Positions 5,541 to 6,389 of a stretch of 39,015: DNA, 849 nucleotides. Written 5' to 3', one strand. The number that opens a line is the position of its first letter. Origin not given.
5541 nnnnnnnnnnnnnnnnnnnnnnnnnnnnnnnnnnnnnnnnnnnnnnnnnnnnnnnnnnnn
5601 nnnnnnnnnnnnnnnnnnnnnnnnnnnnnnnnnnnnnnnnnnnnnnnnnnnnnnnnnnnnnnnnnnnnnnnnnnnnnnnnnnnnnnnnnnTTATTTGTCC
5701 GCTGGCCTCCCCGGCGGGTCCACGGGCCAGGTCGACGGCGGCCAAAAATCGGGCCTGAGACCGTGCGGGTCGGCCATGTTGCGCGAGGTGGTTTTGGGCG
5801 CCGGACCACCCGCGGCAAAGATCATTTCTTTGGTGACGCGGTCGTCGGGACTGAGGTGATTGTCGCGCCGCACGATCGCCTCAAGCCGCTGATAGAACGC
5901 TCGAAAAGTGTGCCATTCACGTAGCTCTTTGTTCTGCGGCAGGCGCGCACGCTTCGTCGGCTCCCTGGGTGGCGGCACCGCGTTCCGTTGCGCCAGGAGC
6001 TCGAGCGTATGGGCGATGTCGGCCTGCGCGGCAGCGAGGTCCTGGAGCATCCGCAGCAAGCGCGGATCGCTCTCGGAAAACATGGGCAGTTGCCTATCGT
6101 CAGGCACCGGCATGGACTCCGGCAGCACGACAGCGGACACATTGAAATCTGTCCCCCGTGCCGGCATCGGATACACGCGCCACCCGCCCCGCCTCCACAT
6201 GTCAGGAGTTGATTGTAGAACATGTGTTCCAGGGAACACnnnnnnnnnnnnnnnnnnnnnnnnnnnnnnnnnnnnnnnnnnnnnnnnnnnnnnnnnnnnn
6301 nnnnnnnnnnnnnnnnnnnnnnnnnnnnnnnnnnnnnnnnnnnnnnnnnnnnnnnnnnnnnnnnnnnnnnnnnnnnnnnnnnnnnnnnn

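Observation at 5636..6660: ~1-kb divergent regulatory cassette bracketed by ~65-bp inverted repeats, next to a large serine recombinase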

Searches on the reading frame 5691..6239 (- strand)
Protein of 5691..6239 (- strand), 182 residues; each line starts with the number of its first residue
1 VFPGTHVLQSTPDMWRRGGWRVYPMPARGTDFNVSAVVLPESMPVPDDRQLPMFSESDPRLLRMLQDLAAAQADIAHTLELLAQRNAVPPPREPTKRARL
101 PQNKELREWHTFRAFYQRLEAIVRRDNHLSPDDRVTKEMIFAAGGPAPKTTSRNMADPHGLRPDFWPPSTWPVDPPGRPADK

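Call 7: search_protein_families(library=pfam, max_evalue=0.1, proteins=[window:5691-6239:-])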
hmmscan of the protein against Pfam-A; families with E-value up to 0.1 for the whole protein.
window:5691-6239:- (182 aa): 0 families

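Call 8: search_protein_families(library=phrogs, max_evalue=0.01, proteins=[window:5691-6239:-])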
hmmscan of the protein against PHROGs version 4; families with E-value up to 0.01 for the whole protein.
window:5691-6239:- (182 aa): 0 families

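Call 12: find_related_loci(query=window:5691-6239:-, collection=viral_contigs, flank=6000)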
Query window:5691-6239:- (182 aa) in viral_contigs; peptide patterns used: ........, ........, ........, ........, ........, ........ (x = any residue, [..] = any of these).
5 stretches matched a pattern; 1 encode a relative of the query (tblastn E <= 1e-3); 1 distinct loci.
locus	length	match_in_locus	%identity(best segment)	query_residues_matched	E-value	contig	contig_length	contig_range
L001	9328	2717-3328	45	2-181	4e-44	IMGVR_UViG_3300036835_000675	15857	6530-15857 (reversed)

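Call 18: find_related_loci(query=A1, collection=genome_contigs, flank=5000)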
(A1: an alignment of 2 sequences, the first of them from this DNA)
Query A1 (169 aa) in genome_contigs; peptide patterns used: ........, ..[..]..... (x = any residue, [..] = any of these).
44 stretches matched a pattern, but none encodes a relative of the query by tblastn (E <= 1e-3).

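Call 19: find_related_loci(query=A1, collection=viral_contigs, flank=5000)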
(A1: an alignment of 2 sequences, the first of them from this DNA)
Query A1 (169 aa) in viral_contigs; peptide patterns used: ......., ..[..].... (x = any residue, [..] = any of these).
257 stretches matched a pattern; 1 encode a relative of the query (tblastn E <= 1e-3); 1 distinct loci.
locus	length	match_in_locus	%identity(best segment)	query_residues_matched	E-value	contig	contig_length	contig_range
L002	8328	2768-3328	46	6-168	1e-43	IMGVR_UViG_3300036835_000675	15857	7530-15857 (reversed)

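Call 20: find_homologous_proteins(query=A1, max_evalue=0.001)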
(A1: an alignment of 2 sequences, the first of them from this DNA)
Query A1 (2 sequences) (169 aa, profile of the alignment): 37 proteins with E <= 0.001 among 2042 candidates.
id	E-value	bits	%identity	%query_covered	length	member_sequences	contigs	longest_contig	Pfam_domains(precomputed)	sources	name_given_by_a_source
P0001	3.6e-70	254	99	77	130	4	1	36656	-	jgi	jgi:hypothetical protein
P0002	2.5e-66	241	67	48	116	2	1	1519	-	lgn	-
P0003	1.6e-52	196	50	95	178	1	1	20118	-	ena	-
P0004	1.6e-52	196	50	95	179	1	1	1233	-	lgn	-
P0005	8.2e-52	194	51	87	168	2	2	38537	-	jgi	jgi:hypothetical protein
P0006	4.3e-49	185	46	98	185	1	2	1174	-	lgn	-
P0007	3.6e-48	182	55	88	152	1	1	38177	-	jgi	jgi:hypothetical protein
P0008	2.1e-47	179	44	92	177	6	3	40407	-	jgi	-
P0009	2.1e-46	176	49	91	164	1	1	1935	-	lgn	-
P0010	5.9e-46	175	48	81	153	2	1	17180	-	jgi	jgi:hypothetical protein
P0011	1.1e-45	174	48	98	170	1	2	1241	-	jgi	jgi:hypothetical protein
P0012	3.9e-45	172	44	94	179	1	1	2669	-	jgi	jgi:hypothetical protein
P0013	2.1e-43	166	45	93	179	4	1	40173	-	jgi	-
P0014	4.1e-43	165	50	95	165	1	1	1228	-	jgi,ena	jgi:hypothetical protein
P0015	1.2e-42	164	46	93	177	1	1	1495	-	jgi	jgi:hypothetical protein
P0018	4.5e-41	159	53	83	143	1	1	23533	-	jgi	jgi:hypothetical protein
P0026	9.6e-32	128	44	93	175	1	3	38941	-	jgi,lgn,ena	-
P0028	2.5e-27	114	41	76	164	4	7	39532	-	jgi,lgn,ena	-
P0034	6.4e-22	96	38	93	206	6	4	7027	-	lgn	-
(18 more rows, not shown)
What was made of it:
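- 6081..6154 (-): Unit O2, a third copy in direct orientation to O1, inside ORF182 codons ~16-27. Read on the - strand: heptads at 6148-6154 and 6135-6141 with a 6-nt spacer, a degenerate third heptad at 6125-6131, TGCCGG (6119-6124), a 17-nt spacer, GACGAT (6096-6101), 12 nt, then an in-frame ATG (6083-6081, the Met of LPMF). It may be an internal promoter for a 130-aa isoform. JGI calls the 130-aa product (P0001, call 20).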

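Call 21: find_encoding_contigs(protein=P0003, flank=4000, max_places=1)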
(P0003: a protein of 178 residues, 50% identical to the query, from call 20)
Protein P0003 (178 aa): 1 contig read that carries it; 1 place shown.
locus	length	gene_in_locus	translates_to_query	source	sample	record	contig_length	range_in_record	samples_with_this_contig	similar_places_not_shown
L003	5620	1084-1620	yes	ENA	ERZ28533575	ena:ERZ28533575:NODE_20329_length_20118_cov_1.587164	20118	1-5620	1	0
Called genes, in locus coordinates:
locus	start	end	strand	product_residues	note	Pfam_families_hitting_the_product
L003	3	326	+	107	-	?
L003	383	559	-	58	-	-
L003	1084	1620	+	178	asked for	-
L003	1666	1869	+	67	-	-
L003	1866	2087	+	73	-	-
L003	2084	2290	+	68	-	-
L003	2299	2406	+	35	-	-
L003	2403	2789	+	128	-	-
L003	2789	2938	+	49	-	-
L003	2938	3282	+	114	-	-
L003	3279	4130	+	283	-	-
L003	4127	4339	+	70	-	-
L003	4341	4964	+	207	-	-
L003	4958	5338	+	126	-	-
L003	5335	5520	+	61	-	-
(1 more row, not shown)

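Call 22: find_encoding_contigs(protein=P0005, flank=4000, max_places=2)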
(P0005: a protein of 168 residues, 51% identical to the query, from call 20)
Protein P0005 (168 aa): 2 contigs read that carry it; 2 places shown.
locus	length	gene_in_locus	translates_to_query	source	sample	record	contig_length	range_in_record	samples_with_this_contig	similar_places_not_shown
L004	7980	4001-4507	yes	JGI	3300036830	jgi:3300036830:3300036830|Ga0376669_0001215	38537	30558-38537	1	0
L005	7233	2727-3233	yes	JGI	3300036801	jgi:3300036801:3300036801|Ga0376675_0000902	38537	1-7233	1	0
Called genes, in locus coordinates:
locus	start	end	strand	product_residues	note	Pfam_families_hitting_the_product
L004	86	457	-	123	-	-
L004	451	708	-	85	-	-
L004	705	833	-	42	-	-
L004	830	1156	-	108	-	-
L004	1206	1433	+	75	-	PF13560:HTH_31, PF12844:HTH_19, PF01381:HTH_3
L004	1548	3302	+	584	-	PF00239:Resolvase, PF07508:Recombinase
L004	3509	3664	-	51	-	PF01381:HTH_3, PF12844:HTH_19 (weak), PF13560:HTH_31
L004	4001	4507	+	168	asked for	-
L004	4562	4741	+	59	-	-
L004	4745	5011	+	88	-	-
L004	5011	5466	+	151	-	PF06737:Transglycosylas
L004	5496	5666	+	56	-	-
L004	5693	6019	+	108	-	-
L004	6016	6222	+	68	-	-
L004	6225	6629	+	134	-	-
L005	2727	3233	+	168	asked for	-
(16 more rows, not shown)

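Call 23: find_encoding_contigs(protein=P0007, flank=4000, max_places=1)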
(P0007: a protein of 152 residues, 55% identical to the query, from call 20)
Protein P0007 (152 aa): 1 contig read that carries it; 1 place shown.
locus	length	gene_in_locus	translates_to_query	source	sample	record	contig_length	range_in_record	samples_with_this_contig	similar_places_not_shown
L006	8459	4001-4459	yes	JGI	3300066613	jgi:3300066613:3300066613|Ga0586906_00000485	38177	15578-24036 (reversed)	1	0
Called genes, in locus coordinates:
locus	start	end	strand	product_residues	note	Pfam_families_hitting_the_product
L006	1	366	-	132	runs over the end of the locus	-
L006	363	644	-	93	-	-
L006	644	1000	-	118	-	-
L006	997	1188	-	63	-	-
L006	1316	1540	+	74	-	PF13560:HTH_31, PF12844:HTH_19, PF01381:HTH_3, PF13413:HTH_25 (weak), PF13443:HTH_26 (weak)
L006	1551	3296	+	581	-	PF00239:Resolvase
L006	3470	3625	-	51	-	PF01381:HTH_3, PF12844:HTH_19 (weak), PF13443:HTH_26 (weak), PF13560:HTH_31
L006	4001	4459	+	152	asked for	-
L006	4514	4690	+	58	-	-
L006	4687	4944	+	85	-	-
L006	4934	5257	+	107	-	-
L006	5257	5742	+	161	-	-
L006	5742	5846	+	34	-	-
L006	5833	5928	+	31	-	-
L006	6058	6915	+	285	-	PF03837:RecT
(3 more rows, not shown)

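Call 24: find_encoding_contigs(protein=P0008, flank=4000, max_places=2)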
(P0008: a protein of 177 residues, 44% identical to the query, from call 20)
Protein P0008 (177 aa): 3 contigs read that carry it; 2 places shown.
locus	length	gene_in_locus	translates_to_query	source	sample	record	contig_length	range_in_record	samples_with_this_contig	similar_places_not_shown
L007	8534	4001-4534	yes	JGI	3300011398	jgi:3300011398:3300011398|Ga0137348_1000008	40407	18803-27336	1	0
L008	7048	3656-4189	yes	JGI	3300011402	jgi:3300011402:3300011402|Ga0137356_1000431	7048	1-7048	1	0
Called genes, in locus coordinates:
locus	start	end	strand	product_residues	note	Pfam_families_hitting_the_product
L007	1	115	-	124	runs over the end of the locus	-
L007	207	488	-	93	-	-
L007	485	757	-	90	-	-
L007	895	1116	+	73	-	PF13560:HTH_31, PF01381:HTH_3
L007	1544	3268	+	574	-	-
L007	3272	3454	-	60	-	-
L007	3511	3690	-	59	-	PF01381:HTH_3, PF12844:HTH_19, PF13443:HTH_26 (weak), PF13560:HTH_31, PF13730:HTH_36 (faint)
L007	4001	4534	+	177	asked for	-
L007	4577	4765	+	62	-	-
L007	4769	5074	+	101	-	-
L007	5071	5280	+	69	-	-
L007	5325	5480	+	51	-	-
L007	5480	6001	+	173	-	PF06737:Transglycosylas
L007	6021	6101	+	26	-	-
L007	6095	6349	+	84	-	-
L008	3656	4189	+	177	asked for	-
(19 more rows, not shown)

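Call 25: find_encoding_contigs(protein=P0013, flank=4000, max_places=1)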
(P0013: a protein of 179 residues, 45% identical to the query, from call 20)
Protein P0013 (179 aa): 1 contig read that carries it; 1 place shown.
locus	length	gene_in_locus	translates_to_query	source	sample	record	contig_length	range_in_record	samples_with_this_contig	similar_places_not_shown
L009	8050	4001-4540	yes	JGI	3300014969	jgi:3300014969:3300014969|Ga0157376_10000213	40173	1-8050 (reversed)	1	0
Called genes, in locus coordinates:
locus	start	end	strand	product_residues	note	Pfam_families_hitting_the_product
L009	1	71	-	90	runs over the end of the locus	-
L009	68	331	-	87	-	-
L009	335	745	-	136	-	-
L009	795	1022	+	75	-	PF13560:HTH_31, PF12844:HTH_19 (weak), PF01381:HTH_3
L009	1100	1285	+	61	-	-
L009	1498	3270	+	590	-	PF07508:Recombinase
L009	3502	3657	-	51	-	PF01381:HTH_3, PF12844:HTH_19, PF13443:HTH_26 (weak), PF13560:HTH_31, PF13730:HTH_36 (faint)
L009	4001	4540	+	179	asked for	-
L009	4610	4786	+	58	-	-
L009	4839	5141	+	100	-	-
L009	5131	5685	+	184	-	-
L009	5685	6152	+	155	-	-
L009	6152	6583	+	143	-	-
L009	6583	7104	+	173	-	-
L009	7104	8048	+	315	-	?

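Call 26: find_encoding_contigs(protein=P0026, flank=4000, max_places=1)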
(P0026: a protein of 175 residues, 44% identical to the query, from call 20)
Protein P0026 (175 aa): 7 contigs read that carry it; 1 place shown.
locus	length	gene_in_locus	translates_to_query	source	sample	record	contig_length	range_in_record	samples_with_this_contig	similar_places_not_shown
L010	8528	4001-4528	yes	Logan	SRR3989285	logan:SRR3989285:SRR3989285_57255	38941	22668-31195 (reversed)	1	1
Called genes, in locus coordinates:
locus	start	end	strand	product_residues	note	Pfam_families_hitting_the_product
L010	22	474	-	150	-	-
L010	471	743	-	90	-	-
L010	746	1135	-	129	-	-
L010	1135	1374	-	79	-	PF04434:SWIM (weak)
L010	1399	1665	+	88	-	PF13560:HTH_31, PF01381:HTH_3, PF12844:HTH_19, PF13443:HTH_26 (weak)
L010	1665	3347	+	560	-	PF00239:Resolvase, PF07508:Recombinase, PF13408:Zn_ribbon_recom (weak)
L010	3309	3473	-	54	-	-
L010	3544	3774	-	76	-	PF01381:HTH_3, PF13443:HTH_26 (weak), PF13560:HTH_31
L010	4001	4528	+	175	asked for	-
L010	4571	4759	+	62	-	-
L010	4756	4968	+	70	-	-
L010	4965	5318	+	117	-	-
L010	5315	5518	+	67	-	-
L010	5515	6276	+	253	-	-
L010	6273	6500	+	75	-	-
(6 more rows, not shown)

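Call 27: find_encoding_contigs(protein=P0028, flank=4000, max_places=2)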
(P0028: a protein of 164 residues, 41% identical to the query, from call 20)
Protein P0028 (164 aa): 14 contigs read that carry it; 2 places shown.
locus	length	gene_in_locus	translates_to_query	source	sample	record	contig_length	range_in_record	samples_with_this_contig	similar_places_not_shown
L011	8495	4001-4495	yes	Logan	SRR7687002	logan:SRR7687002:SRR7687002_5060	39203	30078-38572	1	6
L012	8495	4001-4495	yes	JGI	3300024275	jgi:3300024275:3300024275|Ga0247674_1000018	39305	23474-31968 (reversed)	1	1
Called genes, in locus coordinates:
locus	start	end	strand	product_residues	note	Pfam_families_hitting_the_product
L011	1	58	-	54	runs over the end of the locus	-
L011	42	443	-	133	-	-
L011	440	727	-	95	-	-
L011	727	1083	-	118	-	-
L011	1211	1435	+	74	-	PF13560:HTH_31, PF12844:HTH_19, PF01381:HTH_3, PF13413:HTH_25 (weak)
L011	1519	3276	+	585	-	PF00239:Resolvase, PF07508:Recombinase (weak)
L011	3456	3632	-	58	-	PF12844:HTH_19 (weak), PF01381:HTH_3, PF13413:HTH_25 (faint), PF13560:HTH_31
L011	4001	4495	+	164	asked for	-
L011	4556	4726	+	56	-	-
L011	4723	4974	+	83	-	-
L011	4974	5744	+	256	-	-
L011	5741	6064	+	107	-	-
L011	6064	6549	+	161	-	-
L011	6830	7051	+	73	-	-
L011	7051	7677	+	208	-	-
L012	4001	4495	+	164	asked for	-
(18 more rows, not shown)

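Call 28: find_encoding_contigs(protein=P0010, flank=4000, max_places=1)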
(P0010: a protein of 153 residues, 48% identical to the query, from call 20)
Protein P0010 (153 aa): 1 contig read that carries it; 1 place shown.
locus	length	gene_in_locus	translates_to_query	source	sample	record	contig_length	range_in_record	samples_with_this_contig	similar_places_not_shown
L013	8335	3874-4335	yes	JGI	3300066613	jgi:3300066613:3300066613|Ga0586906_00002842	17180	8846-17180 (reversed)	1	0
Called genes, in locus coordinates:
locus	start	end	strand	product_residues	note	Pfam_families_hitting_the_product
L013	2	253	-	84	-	?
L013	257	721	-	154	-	-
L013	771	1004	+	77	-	PF13560:HTH_31, PF12844:HTH_19, PF01381:HTH_3, PF13443:HTH_26 (weak)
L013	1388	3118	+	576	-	PF00239:Resolvase, PF07508:Recombinase (weak)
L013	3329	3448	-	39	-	PF01381:HTH_3 (weak)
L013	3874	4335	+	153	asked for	-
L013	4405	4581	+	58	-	-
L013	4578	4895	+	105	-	-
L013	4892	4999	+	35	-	-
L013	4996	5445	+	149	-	-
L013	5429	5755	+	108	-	-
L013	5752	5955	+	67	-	-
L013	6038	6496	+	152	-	PF01464:SLT (weak)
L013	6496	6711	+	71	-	PF00145:DNA_methylase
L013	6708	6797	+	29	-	-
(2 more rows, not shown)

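Call 29: find_encoding_contigs(protein=P0018, flank=4000, max_places=1)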
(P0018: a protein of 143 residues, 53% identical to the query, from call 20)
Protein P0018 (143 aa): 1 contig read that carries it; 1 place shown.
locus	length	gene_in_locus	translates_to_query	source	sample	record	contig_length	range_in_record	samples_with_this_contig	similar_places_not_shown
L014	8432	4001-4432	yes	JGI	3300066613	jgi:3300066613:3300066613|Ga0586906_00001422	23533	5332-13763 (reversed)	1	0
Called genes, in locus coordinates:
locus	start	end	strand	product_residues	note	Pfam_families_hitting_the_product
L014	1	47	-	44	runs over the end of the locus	-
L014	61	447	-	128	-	-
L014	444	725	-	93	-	-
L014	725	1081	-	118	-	-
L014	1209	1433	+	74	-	PF13560:HTH_31, PF12844:HTH_19, PF01381:HTH_3, PF13413:HTH_25 (weak)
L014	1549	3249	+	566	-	PF00239:Resolvase, PF07508:Recombinase, PF13408:Zn_ribbon_recom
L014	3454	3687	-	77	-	PF12844:HTH_19, PF13560:HTH_31, PF01381:HTH_3, PF13443:HTH_26 (weak)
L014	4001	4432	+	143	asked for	-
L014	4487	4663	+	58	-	-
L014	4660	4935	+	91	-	-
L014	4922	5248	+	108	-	-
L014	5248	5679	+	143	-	-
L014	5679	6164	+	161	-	-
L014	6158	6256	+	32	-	-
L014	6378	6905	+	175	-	-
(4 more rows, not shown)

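Call 30: find_encoding_contigs(protein=P0034, flank=4000, max_places=2)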
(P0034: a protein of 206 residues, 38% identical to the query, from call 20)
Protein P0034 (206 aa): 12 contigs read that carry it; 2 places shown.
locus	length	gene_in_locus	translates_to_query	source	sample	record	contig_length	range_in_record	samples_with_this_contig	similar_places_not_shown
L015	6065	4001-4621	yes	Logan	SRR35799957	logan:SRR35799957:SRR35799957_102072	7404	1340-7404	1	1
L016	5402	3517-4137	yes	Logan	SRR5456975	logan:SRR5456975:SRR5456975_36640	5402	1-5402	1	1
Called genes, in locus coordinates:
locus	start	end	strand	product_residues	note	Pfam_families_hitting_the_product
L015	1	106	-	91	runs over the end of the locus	-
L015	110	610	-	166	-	-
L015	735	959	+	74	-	PF13560:HTH_31, PF01381:HTH_3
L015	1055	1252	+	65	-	-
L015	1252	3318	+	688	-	PF00239:Resolvase, PF07508:Recombinase (weak)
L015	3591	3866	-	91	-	PF12844:HTH_19 (weak), PF13560:HTH_31, PF01381:HTH_3, PF13443:HTH_26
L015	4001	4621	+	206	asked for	-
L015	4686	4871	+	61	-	-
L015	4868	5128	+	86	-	-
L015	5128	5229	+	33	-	-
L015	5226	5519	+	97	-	-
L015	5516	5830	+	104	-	-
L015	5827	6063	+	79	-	?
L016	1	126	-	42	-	?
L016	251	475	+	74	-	PF13560:HTH_31, PF01381:HTH_3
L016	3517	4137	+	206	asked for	-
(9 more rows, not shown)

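Call 51: find_encoding_contigs(protein=P0001, flank=4000, max_places=4)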
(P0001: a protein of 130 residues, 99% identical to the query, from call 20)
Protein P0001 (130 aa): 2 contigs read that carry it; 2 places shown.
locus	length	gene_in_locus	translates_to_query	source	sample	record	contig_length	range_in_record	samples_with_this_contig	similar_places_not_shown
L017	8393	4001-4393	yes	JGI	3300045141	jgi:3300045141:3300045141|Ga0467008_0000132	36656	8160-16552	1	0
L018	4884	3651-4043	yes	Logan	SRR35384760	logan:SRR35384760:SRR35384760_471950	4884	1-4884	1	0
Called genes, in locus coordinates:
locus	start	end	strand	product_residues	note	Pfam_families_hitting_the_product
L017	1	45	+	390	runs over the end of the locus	-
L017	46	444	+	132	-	-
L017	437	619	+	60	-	-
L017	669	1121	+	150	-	-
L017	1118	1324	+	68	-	-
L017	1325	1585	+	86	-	-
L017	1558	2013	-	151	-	-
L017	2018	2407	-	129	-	-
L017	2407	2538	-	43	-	-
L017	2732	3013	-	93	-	-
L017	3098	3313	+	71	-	-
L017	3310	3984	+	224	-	PF00239:Resolvase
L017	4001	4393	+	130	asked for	-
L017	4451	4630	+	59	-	-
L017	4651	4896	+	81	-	-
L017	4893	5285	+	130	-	-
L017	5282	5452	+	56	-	PF07505:DUF5131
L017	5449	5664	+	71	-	-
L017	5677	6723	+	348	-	PF03837:RecT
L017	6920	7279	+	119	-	-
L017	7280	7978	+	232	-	-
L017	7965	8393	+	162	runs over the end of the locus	-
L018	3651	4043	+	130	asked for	-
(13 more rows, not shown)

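Call 52: predict_structure(alignment_id=A2)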
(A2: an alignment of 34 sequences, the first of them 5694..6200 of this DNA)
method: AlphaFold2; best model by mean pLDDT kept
length: 169 residues; sequences in the alignment: 34
mean_pLDDT: 84.8   pTM: 0.54
mean pLDDT of the five models: 84.8, 84.5, 83.8, 83.5, 83.4
residues with pLDDT >= 90: 100; 70-90: 33; 50-70: 35; < 50: 1
segments of 3 or more residues with pLDDT < 50: none
pLDDT, mean of each block of 10 residues (from residue 1): 64 66 69 54 74 96 96 81 87 96 98 98 98 97 94 96 78
secondary structure, 60 per line:
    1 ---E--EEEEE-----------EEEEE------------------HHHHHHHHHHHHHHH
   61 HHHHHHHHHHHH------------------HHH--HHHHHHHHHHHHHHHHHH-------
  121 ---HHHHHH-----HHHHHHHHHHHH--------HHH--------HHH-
elements in order: E7-11 E23-27 H46-72 H96-113 H124-129 H135-146

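Call 58: fold_search(model_id=the predicted structure, library=pdb)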
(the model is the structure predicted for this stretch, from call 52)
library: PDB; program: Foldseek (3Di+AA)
matches with E <= 10: 17; with E <= 0.001: 0
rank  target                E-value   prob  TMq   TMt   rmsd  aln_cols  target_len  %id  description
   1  8iyj_i                1.2e+00  0.10  0.19  0.13  28.7       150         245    8  Cryo-EM structure of the 48-nm repeat doublet microtubule from mouse sperm (released 2023-07-05)
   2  7ung_j                1.6e+00  0.08  0.18  0.12  29.1       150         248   12  48-nm repeat of the human respiratory doublet microtubule (released 2022-10-05)
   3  8otz_By               1.9e+00  0.08  0.19  0.20  29.1       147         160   10  48-nm repeat of the native axonemal doublet microtubule from bovine sperm (released 2023-11-22)
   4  8j07_3O               3.4e+00  0.06  0.19  0.20  29.5       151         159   11  96nm repeat of human respiratory doublet microtubule and associated axonemal complexes (released 2023-07-26)
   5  7rro_h                3.4e+00  0.06  0.19  0.22  28.2       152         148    8  Structure of the 48-nm repeat doublet microtubule from bovine tracheal cilia (released 2021-10-27)
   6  8to0_B5               4.1e+00  0.05  0.19  0.23  28.2       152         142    9  48-nm repeating structure of doublets from mouse sperm flagella (released 2023-11-01)
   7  9chn_A                4.7e+00  0.03  0.13  0.20  11.2        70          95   26  P. vulgaris trimeric HigBA- operator 2 DNA (released 2025-07-02)
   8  3a2m_B                5.6e+00  0.03  0.13  0.08  10.2        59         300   19  CRYSTAL STRUCTURE OF DBJA (WILD TYPE Type I) (released 2010-05-26)
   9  5jvl_A                6.0e+00  0.06  0.16  0.04   7.9        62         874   10  C4-type pyruvate phospate dikinase: nucleotide binding domain with bound ATP analogue (released 2017-04-05)
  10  3a2l_B                6.0e+00  0.03  0.13  0.08  10.2        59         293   19  Crystal structure of DBJA (mutant dbja delta) (released 2010-05-26)
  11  6y9e_D                7.2e+00  0.02  0.13  0.08  11.7        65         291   12  Crystal structure of putative ancestral haloalkane dehalogenase AncHLD2 (node 2) (released 2020-11-18)
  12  4mct_C                7.7e+00  0.02  0.14  0.21  10.5        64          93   25  P. vulgaris HIGBA structure, crystal form 1 (released 2013-12-11)
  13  6y9e_F                7.7e+00  0.02  0.13  0.09  10.1        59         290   19  Crystal structure of putative ancestral haloalkane dehalogenase AncHLD2 (node 2) (released 2020-11-18)
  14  3wib_B                8.2e+00  0.02  0.13  0.09  12.0        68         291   20  Crystal structure of Y109W Mutant Haloalkane Dehalogenase DatA from Agrobacterium tumefaciens C58 (released 2014-07-23)
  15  7bef_G                8.7e+00  0.06  0.19  0.27   4.9        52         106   19  Structures of class II bacterial transcription complexes (released 2021-12-01)
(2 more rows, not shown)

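Call 72: find_related_loci(query=A5, collection=genome_contigs, flank=8000)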
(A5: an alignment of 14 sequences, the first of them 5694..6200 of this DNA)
Query A5 (169 aa) in genome_contigs; peptide patterns used: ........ (x = any residue, [..] = any of these).
64 stretches matched a pattern, but none encodes a relative of the query by tblastn (E <= 1e-3).
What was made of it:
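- The host is unknown: no relative was found in 185,579 species genomes (calls 18, 72).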
